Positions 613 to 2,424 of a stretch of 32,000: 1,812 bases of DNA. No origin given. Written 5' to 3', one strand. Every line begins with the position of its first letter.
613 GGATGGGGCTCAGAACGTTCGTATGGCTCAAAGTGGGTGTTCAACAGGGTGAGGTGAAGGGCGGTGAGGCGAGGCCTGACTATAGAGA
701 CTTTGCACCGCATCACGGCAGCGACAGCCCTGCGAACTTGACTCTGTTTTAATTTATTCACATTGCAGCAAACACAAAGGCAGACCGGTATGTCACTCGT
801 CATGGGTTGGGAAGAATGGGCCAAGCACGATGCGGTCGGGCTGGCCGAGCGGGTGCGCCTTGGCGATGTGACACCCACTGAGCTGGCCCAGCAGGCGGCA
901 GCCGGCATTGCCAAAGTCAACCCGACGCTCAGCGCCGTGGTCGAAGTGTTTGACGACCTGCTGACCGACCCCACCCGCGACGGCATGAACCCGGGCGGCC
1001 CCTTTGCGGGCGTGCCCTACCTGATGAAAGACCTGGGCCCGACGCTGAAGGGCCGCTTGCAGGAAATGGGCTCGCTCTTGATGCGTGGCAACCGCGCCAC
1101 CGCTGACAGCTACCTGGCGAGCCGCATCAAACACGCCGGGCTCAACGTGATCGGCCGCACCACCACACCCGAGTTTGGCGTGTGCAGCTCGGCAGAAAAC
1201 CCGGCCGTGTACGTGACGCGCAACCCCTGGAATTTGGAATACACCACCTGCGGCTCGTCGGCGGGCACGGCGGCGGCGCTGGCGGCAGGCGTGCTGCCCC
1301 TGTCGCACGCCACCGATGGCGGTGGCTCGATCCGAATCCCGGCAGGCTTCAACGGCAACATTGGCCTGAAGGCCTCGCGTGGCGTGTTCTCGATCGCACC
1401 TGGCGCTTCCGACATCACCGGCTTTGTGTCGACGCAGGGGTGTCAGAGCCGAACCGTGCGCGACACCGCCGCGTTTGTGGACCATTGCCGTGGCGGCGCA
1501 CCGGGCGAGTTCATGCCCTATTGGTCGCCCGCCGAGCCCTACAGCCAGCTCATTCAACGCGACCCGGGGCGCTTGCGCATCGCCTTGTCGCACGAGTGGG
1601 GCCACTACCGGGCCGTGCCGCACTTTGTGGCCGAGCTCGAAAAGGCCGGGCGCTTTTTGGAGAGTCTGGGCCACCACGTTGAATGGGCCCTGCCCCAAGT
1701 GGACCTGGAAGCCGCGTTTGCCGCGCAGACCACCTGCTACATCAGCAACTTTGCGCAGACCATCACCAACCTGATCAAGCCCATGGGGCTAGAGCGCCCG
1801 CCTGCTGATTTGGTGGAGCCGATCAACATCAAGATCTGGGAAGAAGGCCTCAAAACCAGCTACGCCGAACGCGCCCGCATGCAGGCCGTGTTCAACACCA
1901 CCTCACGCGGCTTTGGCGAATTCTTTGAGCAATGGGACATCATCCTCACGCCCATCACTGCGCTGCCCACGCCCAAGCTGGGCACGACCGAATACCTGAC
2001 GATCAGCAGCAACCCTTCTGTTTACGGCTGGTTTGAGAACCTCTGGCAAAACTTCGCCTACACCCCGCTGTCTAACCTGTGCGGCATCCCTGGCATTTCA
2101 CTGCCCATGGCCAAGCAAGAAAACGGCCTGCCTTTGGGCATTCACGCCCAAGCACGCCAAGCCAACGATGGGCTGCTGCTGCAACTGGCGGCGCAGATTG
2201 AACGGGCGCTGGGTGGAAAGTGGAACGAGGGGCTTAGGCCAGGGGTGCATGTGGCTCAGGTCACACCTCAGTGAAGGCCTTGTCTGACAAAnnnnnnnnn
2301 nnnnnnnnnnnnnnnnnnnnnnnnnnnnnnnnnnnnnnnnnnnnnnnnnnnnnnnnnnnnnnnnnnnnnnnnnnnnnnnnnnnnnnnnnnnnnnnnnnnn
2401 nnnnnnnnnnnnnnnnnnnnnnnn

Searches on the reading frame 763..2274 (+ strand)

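Call 8: search_protein_families(library=pfam, proteins=[window:763-2274:+], max_evalue=0.01)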
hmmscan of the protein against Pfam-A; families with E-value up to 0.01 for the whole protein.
window:763-2274:+ (503 aa): 1 family
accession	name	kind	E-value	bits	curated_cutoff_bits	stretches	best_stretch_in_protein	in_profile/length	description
PF01425.27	Amidase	-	6.5e-73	246.7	27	1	44-473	5-445/445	Amidase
